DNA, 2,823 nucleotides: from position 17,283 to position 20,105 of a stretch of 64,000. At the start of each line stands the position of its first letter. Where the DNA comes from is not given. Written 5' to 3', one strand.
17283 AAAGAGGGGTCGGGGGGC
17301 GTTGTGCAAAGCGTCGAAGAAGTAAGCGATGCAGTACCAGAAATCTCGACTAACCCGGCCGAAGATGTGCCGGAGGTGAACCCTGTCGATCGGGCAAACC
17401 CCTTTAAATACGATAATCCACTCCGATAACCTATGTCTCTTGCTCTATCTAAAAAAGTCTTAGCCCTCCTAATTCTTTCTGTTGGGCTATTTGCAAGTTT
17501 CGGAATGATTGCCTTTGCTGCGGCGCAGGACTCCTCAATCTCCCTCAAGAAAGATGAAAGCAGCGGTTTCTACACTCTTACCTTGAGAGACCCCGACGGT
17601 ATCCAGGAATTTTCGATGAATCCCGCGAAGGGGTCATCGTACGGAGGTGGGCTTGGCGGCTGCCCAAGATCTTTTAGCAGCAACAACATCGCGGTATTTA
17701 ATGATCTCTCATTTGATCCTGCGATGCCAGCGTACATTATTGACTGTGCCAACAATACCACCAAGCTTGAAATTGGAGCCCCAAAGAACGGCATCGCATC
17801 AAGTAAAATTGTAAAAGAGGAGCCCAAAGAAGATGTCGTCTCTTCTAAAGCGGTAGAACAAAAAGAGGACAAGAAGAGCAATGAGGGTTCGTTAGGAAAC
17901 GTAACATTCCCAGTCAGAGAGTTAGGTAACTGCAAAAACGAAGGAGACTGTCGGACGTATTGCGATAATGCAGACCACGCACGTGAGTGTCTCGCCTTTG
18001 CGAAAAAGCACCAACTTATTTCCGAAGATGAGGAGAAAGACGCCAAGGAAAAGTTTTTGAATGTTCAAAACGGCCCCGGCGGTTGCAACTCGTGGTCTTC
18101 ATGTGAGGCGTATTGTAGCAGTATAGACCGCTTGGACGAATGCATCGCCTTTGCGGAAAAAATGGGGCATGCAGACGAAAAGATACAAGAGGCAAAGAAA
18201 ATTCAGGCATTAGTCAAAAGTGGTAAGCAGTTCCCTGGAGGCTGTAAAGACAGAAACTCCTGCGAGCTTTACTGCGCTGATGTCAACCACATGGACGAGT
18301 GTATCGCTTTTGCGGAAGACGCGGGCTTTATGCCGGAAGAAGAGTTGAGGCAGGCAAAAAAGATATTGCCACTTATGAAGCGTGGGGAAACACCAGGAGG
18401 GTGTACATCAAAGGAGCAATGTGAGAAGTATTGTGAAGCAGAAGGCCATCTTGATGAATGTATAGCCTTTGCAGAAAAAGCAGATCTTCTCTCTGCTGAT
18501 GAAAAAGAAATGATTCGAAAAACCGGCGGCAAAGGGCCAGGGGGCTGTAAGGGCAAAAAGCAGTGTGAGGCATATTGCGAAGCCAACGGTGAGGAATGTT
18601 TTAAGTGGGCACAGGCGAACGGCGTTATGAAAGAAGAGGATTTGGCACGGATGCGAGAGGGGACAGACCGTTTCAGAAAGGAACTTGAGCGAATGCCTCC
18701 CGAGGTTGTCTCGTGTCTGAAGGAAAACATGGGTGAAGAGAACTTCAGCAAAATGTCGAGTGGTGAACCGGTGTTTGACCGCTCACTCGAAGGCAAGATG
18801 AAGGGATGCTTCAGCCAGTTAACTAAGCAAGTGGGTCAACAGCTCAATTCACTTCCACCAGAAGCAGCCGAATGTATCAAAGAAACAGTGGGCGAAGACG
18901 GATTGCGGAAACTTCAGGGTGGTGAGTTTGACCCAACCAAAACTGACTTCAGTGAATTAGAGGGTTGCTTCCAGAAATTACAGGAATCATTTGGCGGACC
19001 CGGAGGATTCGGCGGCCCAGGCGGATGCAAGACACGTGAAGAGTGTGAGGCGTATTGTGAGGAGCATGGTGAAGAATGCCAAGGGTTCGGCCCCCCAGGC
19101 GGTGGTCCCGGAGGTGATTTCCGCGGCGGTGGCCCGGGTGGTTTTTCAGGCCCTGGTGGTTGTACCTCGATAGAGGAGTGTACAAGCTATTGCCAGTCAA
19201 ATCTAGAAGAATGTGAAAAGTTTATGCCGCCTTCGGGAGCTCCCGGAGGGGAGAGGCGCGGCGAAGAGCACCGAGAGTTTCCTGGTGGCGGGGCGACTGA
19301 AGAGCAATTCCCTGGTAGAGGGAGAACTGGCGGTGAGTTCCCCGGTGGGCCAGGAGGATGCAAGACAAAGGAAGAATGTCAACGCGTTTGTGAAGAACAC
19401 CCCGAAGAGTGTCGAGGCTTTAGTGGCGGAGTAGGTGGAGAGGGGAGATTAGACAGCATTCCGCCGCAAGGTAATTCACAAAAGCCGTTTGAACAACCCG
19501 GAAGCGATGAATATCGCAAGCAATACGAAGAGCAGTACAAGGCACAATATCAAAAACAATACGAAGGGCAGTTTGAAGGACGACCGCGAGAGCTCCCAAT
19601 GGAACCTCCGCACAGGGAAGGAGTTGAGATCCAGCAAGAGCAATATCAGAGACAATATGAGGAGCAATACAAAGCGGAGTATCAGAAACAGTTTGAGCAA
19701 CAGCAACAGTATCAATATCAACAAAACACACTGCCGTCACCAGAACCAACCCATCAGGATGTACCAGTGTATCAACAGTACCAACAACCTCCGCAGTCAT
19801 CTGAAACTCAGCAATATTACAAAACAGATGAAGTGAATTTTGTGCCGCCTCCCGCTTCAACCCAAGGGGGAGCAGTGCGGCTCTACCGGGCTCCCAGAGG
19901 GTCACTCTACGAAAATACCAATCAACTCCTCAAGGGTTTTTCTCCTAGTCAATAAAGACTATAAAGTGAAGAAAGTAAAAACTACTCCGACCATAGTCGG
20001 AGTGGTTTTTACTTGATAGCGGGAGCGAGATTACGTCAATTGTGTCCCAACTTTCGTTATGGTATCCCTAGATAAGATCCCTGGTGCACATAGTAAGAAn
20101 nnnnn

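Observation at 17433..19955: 840-aa secreted protein built from at least 8 copies of an undescribed 4-cysteine module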

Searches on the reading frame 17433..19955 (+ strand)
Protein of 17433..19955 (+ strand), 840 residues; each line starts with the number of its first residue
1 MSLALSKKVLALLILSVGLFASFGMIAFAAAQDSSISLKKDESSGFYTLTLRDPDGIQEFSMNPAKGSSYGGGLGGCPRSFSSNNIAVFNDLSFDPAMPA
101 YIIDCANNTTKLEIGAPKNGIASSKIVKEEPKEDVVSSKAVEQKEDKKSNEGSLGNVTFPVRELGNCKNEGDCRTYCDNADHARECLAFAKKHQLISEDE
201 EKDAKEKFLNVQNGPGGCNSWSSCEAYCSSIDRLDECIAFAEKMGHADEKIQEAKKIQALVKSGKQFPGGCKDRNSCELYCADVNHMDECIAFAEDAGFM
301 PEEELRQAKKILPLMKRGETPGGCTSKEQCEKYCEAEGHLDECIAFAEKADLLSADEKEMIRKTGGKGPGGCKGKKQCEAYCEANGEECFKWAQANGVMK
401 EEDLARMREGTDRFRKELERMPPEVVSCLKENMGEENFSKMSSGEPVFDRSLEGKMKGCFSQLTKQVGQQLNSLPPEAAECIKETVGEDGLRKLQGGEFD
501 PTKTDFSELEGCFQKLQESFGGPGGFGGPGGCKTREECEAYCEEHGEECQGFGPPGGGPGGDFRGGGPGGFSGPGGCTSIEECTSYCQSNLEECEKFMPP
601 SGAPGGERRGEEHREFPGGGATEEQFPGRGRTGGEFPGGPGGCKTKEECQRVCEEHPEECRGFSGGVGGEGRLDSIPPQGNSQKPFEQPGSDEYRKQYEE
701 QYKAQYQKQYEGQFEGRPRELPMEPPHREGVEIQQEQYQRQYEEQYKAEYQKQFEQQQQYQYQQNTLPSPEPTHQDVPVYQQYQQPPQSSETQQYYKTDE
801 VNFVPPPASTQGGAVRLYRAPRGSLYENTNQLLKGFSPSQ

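Call 3: search_protein_families(library=pfam, proteins=[window:17433-19955:+], max_evalue=10)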
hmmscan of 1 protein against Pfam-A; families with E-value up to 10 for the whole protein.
window:17433-19955:+ (840 aa): 1 family
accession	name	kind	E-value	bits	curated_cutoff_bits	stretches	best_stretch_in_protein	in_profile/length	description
PF23099.1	UTP20_C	-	0.24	11.1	27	1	413-441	229-257/308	Small subunit processome component 20 homolog, C-terminal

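Call 4: search_protein_families(library=ncbifam, proteins=[window:17433-19955:+], max_evalue=10)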
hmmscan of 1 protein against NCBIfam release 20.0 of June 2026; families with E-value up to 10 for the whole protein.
window:17433-19955:+ (840 aa): 0 families

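Call 5: search_solved_structures(query=window:17433-19952:+, max_evalue=10, show_alignments=2)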
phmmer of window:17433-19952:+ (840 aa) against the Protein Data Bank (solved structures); distinct sequences matched with E-value up to 10: 1.
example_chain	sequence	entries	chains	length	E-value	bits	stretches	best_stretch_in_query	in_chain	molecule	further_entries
5cwf_A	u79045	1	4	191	0.77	11.2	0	381-443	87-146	Designed helical repeat protein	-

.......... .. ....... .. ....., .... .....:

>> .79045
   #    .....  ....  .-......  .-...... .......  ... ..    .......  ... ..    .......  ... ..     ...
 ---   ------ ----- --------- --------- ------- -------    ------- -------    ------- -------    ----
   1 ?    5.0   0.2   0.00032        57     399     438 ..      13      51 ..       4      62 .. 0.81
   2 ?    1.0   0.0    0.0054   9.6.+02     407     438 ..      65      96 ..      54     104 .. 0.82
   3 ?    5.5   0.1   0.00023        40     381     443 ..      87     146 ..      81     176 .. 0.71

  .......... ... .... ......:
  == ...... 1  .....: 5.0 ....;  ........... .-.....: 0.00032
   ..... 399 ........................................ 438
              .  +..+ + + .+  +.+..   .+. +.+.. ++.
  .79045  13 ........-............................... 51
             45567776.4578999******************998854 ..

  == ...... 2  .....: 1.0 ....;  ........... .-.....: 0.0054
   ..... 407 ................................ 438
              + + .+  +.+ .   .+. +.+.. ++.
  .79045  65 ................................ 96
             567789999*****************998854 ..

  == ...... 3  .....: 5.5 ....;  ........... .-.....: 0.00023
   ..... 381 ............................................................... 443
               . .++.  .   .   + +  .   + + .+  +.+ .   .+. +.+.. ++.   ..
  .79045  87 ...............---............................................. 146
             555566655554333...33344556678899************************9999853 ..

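Call 7: find_homologous_proteins(query=window:17433-19952:+, max_evalue=0.001)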
Query window:17433-19952:+ (840 aa): 1017 proteins with E <= 0.001 among 8000 candidates; the best 120 are listed.
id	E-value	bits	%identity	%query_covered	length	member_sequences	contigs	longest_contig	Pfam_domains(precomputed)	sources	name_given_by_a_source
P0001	7.7e-258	876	56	81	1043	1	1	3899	PF13385.14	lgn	-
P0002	2.6e-256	871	54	75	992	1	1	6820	PF07953.21,PF13385.14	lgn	-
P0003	5.7e-247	840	57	76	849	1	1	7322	-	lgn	-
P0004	3.7e-244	831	53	79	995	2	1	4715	PF07953.21,PF13385.14,PF02210.32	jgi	-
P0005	6.3e-243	827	54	79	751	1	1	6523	-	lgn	-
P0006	1.1e-242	826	60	68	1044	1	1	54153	PF13385.14,PF07648.21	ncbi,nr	ncbi:MAG: LamG-like jellyroll fold domain-containing protein [bacterium]|nr:LamG-like jellyroll fold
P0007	6.8e-239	814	54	78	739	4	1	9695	-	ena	-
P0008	9.9e-238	810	56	70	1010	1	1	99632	PF13385.14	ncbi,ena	-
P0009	2.8e-237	808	55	72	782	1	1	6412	-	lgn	-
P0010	8.8e-237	807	56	70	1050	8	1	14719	PF13385.14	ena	-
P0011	7.2e-236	804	56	72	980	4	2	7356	PF07953.21,PF13385.14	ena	-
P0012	1.1e-235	803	56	76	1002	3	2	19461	PF13385.14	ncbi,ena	-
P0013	3.6e-235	801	56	71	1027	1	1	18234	PF07953.21,PF13385.14,PF02210.32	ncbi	-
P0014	7.5e-235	800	56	68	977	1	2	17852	PF13385.14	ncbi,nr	ncbi:MAG: LamG domain-containing protein [Candidatus Sungbacteria bacterium]|nr:LamG domain-containi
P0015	5.4e-234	798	55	68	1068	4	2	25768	PF13385.14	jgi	-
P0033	6.6e-225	767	56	69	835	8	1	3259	PF07648.21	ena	-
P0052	5.3e-200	685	61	53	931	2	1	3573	PF07953.21,PF13385.14,PF02210.32,PF07648.21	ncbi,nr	ncbi:MAG: LamG-like jellyroll fold domain-containing protein, partial [Candidatus Sungbacteria bacte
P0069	1.0e-148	515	40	55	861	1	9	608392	-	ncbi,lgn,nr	ncbi:MAG: hypothetical protein HYY86_01990 [Candidatus Harrisonbacteria bacterium]|nr:hypothetical p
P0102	4.0e-129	451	38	71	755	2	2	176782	-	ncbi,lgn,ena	ncbi:MAG: hypothetical protein AAB389_03510 [Patescibacteria group bacterium]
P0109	4.7e-125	437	39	49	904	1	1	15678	PF07648.21,PF00050.27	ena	-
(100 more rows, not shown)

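Call 15: search_protein_families(library=pfam, proteins=[P0006, P0052, P0109, P0033], max_evalue=0.01)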
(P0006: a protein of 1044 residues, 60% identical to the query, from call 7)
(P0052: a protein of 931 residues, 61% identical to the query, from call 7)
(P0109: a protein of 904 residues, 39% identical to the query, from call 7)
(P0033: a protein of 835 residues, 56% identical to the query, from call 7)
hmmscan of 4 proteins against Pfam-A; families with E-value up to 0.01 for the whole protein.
P0006 (1044 aa): 2 families
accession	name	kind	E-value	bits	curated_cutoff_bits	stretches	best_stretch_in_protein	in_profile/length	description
PF13385.13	Laminin_G_3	-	1.8e-24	87.1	27.6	1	805-956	12-151/151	Concanavalin A-like lectin/glucanases superfamily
PF07648.20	Kazal_2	-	1.4e-05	25.5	22.8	1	665-700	5-48/48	Kazal-type serine protease inhibitor domain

P0052 (931 aa): 5 families
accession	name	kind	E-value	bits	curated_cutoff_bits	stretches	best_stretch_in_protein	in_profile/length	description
PF13385.13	Laminin_G_3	-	9e-25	88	27.6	1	669-831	2-151/151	Concanavalin A-like lectin/glucanases superfamily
PF02210.31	Laminin_G_2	-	5.2e-06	27.4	22.9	1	724-820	23-123/126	Laminin G domain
PF07648.20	Kazal_2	-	8.2e-06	26.3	22.8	1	526-560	6-48/48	Kazal-type serine protease inhibitor domain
PF07953.20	Toxin_R_bind_N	-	4.8e-05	23.6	23.8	1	639-777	4-147/191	Clostridium neurotoxin, N-terminal receptor binding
PF00050.26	Kazal_1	-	0.0032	17.9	21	1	525-552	8-39/49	Kazal-type serine protease inhibitor domain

P0109 (904 aa): 2 families
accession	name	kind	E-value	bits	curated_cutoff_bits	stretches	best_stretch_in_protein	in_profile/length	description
PF07648.20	Kazal_2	-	4.3e-08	33.6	22.8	2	594-632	2-48/48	Kazal-type serine protease inhibitor domain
PF00050.26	Kazal_1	-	6.3e-08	32.9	21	1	597-618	8-29/49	Kazal-type serine protease inhibitor domain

P0033 (835 aa): 1 family
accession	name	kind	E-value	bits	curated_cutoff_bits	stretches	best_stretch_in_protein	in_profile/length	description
PF07648.20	Kazal_2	-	2.9e-06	27.7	22.8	1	633-670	3-48/48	Kazal-type serine protease inhibitor domain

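Call 16: find_encoding_contigs(protein=P0008, flank=6000, max_places=1)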
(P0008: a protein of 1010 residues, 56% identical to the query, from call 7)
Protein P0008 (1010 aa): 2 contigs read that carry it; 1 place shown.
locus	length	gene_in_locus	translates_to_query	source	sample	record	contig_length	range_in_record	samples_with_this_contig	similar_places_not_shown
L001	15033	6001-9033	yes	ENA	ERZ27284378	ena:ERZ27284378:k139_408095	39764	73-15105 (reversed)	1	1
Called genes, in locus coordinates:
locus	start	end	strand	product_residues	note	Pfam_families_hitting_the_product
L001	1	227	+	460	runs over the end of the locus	PF00702:Hydrolase, PF13419:HAD_2 (weak)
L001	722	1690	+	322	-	PF01018:GTP1_OBG, PF01926:MMR_HSR1, PF02421:FeoB_N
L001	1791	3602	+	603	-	PF00009:GTP_EFTU, PF01926:MMR_HSR1 (faint), PF03144:GTP_EFTU_D2, PF22042:EF-G_D2 (weak), PF00679:EFG_C, PF21018:BipA_C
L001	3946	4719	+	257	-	PF18741:MTES_1575, PF04480:DUF559 (weak)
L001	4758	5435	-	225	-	PF00596:Aldolase_II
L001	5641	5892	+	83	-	-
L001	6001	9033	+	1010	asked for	PF13385:Laminin_G_3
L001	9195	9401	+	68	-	-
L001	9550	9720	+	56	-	-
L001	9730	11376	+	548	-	-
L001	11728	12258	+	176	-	-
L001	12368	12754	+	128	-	PF07681:DoxX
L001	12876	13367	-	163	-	-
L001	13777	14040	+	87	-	PF13192:Thioredoxin_3 (weak)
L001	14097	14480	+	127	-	-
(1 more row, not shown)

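Call 17: find_encoding_contigs(protein=P0069, flank=6000, max_places=1)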
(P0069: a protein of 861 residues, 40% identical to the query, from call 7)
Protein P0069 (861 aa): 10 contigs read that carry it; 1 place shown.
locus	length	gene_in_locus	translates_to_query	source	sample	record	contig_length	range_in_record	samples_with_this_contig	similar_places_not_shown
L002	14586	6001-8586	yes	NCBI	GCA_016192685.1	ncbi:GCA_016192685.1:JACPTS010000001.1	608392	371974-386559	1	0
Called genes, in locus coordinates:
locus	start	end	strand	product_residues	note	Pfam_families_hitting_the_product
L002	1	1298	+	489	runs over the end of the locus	PF13632:Glyco_trans_2_3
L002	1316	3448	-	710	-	PF17191:RecG_wedge, PF00270:DEAD, PF04851:ResIII, PF00271:Helicase_C, PF19833:RecG_dom3_C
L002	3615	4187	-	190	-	PF09335:VTT_dom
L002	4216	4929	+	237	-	PF00005:ABC_tran, PF13304:AAA_21 (weak)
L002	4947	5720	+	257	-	PF00950:ABC-3, PF01032:FecCD (weak)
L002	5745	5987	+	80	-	-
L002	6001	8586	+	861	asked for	-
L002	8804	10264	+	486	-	PF01743:PolyA_pol, PF12627:PolyA_pol_RNAbd, PF01966:HD, PF13735:tRNA_NucTran2_2 (weak)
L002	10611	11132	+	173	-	-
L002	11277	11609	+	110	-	PF05973:Gp49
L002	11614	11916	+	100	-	PF13744:HTH_37 (weak), PF24250:HVO_2718 (faint), PF12844:HTH_19, PF13560:HTH_31, PF01381:HTH_3, PF13443:HTH_26 (weak)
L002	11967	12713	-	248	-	PF01066:CDP-OH_P_transf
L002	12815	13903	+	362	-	PF09594:GT87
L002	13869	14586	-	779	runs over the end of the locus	PF00324:AA_permease, PF13520:AA_permease_2, PF13906:AA_permease_C (weak), PF00582:Usp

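Call 18: find_encoding_contigs(protein=P0102, flank=6000, max_places=1)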
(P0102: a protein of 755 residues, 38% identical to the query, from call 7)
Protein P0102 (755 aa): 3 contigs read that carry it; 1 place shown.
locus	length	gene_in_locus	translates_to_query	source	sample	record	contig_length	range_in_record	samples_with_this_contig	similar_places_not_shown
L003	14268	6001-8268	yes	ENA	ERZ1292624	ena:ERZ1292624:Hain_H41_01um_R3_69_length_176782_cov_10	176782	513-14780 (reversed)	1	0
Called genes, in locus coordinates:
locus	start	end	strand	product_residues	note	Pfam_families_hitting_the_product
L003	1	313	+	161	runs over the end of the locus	-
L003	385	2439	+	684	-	PF19335:HMBD, PF00122:E1-E2_ATPase, PF00702:Hydrolase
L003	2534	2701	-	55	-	-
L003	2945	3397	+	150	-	PF04214:DUF411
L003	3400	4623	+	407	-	PF07732:Cu-oxidase_3, PF07731:Cu-oxidase_2 (faint)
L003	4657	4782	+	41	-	-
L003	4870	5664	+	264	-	-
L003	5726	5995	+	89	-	-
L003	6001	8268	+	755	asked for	-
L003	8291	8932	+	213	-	PF02163:Peptidase_M50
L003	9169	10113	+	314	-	-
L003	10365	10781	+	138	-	PF00164:Ribosom_S12_S23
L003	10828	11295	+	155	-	PF00177:Ribosomal_S7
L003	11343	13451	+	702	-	PF00009:GTP_EFTU, PF22042:EF-G_D2, PF03144:GTP_EFTU_D2, PF14492:EFG_III, PF16658:RF3_C (weak), PF03764:EFG_IV, PF00679:EFG_C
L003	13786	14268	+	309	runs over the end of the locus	-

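Call 82: search_protein_families(library=padloc, proteins=[window:17433-19955:+], max_evalue=1)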
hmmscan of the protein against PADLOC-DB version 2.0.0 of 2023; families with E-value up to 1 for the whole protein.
window:17433-19955:+ (840 aa): 0 families

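Call 83: search_protein_families(library=phrogs, proteins=[window:17433-19955:+], max_evalue=1)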
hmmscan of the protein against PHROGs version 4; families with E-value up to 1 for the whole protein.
window:17433-19955:+ (840 aa): 0 families
